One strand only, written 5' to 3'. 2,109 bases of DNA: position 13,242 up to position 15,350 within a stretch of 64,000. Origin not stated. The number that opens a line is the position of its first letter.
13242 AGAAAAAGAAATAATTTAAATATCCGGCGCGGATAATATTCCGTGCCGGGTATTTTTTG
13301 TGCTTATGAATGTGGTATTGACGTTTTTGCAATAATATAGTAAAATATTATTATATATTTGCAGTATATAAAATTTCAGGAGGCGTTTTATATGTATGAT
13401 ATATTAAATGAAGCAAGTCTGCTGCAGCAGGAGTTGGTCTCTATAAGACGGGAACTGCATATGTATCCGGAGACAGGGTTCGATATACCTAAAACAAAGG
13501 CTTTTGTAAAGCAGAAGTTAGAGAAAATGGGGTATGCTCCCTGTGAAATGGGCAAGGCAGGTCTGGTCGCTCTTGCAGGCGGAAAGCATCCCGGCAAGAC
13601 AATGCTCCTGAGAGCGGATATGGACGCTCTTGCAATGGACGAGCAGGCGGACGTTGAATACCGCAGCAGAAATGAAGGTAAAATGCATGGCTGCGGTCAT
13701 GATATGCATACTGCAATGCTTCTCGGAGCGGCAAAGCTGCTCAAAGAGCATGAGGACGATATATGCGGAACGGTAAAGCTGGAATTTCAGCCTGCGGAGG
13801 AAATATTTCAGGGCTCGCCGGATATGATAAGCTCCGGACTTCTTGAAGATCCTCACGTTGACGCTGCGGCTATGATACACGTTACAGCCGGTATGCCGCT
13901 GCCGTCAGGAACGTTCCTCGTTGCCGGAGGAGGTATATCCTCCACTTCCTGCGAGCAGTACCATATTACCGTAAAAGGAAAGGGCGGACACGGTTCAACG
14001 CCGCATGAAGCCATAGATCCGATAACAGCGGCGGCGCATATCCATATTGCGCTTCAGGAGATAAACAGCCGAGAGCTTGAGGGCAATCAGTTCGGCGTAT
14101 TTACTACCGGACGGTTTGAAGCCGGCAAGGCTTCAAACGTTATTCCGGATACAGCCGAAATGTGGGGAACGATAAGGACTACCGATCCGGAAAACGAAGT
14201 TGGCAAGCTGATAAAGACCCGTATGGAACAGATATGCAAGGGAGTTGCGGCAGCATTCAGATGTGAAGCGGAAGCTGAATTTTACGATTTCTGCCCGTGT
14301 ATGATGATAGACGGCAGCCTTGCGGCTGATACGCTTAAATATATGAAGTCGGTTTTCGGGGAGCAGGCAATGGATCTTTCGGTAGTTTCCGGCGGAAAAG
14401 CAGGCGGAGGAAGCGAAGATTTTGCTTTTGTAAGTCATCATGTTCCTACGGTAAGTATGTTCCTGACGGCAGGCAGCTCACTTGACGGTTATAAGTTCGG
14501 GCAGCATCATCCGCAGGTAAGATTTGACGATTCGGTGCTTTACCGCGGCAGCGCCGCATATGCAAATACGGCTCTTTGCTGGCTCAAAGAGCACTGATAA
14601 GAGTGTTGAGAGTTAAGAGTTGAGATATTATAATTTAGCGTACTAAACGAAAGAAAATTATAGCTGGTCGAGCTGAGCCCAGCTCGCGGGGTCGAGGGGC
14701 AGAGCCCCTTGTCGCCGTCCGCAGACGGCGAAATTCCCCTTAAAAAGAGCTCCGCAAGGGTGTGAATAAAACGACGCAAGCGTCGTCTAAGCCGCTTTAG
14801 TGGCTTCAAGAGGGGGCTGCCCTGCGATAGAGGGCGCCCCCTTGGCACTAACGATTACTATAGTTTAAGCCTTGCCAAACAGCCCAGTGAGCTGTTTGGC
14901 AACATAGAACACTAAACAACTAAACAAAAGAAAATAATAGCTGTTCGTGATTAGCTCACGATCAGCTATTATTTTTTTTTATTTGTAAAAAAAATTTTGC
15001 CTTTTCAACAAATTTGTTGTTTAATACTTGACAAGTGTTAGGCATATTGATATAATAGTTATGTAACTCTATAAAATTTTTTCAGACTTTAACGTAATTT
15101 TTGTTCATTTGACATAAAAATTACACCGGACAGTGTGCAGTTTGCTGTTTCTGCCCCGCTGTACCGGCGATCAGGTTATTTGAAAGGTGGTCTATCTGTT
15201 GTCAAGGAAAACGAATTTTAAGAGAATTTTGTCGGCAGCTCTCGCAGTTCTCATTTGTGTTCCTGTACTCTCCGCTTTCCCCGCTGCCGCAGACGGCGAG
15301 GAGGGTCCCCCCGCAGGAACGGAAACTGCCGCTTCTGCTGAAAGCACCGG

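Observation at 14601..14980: Self-contained promoter, seven-hairpin array and terminator: candidate ~340-nt structured ncRNA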

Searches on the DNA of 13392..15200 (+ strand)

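Call 4: search_rna_families(source=window, start=14400, end=15200, threshold=evalue, max_evalue=10, show_alignments=3)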
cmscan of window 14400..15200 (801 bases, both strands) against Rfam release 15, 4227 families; matches with E-value up to 10: 25.
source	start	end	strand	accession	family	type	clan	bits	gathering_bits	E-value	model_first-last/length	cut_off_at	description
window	14859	14984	+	RF02316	TtnuHACA9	Gene; snRNA; snoRNA; HACA-box;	-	25.3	100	0.11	1-135/135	no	Tetrahymena snoRNA TtnuHACA9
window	14916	14991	+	RF02625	WsnRNA46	Gene; sRNA;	-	24.5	65.3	0.023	1-151/151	no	Wolbachia sRNA 46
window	14934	15004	-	RF01459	rliE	Gene; sRNA;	-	23.7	90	0.17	108-182/222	no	Listeria sRNA rliE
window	14856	14993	-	RF03532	SQ2397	Cis-reg;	-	23.5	100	0.09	1-243/243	no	Cis-regulator of HTH transcription factor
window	14927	14978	+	RF04245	MIR169_7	Gene; miRNA;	CL00098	23.1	44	0.13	1-85/85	no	MIR169_7 microRNA precursor family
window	14794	14918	-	RF00564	SCARNA11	Gene; snRNA; snoRNA; scaRNA;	-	22.7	37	0.044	1-140/140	no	Small Cajal body specific RNA 11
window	14931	14975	-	RF03664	MIR6288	Gene; miRNA;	-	22.6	74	0.085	1-92/92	no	MIR6288 microRNA precursor family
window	14889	15031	+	RF03926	MIR1435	Gene; miRNA;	-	22.2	94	1.1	1-186/186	no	MIR1435 microRNA precursor family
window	14928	15032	-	RF04342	Plastid-psbA-1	Cis-reg;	CL00153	21.2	54.3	4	1-114/114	no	Plastid-psbA-1 3UTR RNA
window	14937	15000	-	RF02844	RefA9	Gene; antisense;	-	21.1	49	1.3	1-64/64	no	Enterococcus sRNA A9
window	14926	15012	-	RF02618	SSRC34_2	Gene; sRNA;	-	20.2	48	1.2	1-125/125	no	Streptococcus sRNA 34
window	14926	14982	+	RF04106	mir-1303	Gene; miRNA;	-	19.9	107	0.59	1-85/85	no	mir-1303 microRNA precursor family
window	14918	14985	+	RF02319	TtnuHACA12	Gene; snRNA; snoRNA; HACA-box;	-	18.9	80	6.6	1-131/131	no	Tetrahymena snoRNA TtnuHACA12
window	14811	14843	+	RF03324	mir-1288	Gene; miRNA;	-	17.4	70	1.5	1-74/74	no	mir-1288 microRNA precursor family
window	14888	14980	+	RF02083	OrzO-P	Gene; antitoxin;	-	16.3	60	8.8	1-76/76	no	OrzO-P RNA antitoxin family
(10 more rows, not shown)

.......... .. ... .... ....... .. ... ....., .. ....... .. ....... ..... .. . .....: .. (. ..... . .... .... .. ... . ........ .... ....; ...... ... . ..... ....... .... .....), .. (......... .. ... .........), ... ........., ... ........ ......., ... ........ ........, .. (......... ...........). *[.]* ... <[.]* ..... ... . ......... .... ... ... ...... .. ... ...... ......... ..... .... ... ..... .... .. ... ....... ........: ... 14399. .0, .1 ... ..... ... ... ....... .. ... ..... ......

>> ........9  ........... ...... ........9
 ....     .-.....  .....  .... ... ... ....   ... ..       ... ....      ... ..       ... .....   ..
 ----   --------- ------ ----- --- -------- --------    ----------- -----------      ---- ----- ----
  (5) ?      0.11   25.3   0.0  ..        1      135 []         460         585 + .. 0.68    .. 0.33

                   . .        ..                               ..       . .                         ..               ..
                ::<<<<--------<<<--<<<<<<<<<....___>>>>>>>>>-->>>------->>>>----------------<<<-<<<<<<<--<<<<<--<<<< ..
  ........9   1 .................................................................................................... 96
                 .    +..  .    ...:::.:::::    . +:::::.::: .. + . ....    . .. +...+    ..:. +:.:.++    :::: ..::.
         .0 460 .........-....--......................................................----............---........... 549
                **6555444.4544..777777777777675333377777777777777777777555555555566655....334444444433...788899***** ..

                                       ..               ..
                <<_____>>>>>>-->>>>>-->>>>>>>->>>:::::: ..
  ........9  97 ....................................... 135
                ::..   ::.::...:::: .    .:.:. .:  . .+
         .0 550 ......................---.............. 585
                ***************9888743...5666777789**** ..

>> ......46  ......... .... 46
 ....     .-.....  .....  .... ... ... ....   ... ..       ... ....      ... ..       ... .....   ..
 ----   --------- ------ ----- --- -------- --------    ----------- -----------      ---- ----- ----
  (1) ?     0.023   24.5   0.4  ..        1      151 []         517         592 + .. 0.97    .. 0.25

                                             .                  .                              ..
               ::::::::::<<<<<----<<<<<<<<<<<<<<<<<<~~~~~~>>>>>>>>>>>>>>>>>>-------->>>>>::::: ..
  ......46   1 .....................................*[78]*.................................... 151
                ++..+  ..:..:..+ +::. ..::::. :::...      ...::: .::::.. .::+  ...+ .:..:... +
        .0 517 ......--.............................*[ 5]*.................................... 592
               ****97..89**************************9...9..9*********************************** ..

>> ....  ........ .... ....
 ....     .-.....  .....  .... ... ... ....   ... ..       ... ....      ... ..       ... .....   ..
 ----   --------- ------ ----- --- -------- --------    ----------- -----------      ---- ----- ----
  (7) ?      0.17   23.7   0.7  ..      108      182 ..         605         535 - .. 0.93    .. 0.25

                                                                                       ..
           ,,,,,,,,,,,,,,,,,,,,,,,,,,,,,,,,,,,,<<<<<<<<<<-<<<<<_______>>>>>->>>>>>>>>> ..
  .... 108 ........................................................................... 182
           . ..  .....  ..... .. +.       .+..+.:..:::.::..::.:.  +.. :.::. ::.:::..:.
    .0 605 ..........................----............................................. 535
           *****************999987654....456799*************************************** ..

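Call 19: search_dna_similar(query=window:14640-14985:+, collection=phages, mode=distant)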
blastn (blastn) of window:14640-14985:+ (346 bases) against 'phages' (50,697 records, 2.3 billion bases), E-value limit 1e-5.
No match.

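Call 20: search_dna_similar(query=window:14640-14985:+, collection=plasmids, mode=distant)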
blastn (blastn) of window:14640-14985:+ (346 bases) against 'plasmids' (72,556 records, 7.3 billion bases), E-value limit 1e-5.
No match.

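Call 62: search_with_rna_model(model_id=R1, sources=[L211, L212, L213, L214, L215, L086, L087, L088, L089, L090], max_evalue=0.01)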
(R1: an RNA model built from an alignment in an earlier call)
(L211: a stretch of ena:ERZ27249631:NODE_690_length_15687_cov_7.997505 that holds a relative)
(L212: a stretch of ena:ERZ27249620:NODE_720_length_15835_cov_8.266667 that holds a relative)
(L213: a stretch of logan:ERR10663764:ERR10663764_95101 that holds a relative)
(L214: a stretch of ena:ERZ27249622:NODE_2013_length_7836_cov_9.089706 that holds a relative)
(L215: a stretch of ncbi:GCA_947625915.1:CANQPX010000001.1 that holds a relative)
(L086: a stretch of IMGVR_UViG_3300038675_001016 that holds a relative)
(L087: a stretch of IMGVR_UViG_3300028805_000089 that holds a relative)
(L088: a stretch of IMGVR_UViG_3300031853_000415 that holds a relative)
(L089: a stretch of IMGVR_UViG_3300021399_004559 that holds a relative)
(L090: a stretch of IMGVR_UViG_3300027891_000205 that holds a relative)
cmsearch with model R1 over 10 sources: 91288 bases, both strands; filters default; matches with E-value up to 0.01: 3.
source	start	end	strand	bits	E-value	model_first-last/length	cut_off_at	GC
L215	2929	3085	+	126.3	2.4e-34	1-164/164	no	0.66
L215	5274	5457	+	87.7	2e-23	1-164/164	no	0.65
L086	8924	9055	-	14.9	0.0081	1-164/164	no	0.61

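Call 75: search_rna_families(sources=[L002, L005, L010, L016, L020, L024, L027, L030, L037, L041, L045, L055, L063, L064, L073, L079, L215, L219], threshold=gathering)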
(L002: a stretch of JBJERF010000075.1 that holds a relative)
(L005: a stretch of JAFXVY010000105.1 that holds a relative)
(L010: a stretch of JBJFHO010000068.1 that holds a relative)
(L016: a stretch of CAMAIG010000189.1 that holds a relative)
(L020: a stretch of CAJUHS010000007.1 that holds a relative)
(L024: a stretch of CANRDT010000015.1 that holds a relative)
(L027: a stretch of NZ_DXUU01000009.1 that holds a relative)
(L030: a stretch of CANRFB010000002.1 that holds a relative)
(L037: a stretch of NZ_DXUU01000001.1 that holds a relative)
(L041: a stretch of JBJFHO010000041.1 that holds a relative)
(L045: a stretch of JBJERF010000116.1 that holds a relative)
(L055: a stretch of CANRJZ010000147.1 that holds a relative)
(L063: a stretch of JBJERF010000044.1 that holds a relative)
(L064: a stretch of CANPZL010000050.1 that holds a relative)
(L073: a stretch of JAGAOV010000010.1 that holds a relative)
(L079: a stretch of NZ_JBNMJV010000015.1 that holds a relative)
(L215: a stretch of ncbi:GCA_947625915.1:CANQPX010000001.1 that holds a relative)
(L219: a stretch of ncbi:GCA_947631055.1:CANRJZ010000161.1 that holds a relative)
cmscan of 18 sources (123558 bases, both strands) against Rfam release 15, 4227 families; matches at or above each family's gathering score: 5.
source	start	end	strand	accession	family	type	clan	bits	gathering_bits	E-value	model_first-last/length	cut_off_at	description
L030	2624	2973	-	RF00023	tmRNA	Gene;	CL00001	184.7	47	2.3e-73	1-374/374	no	transfer-messenger RNA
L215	3618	3690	+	RF00005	tRNA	Gene; tRNA;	CL00001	68.8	29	1.3e-12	1-71/71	no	tRNA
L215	3379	3451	+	RF00005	tRNA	Gene; tRNA;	CL00001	68.6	29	1.5e-12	1-71/71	no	tRNA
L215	3487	3560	+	RF00005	tRNA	Gene; tRNA;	CL00001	68.3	29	1.8e-12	1-71/71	no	tRNA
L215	3742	3814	+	RF00005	tRNA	Gene; tRNA;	CL00001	66.4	29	6.1e-12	1-71/71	no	tRNA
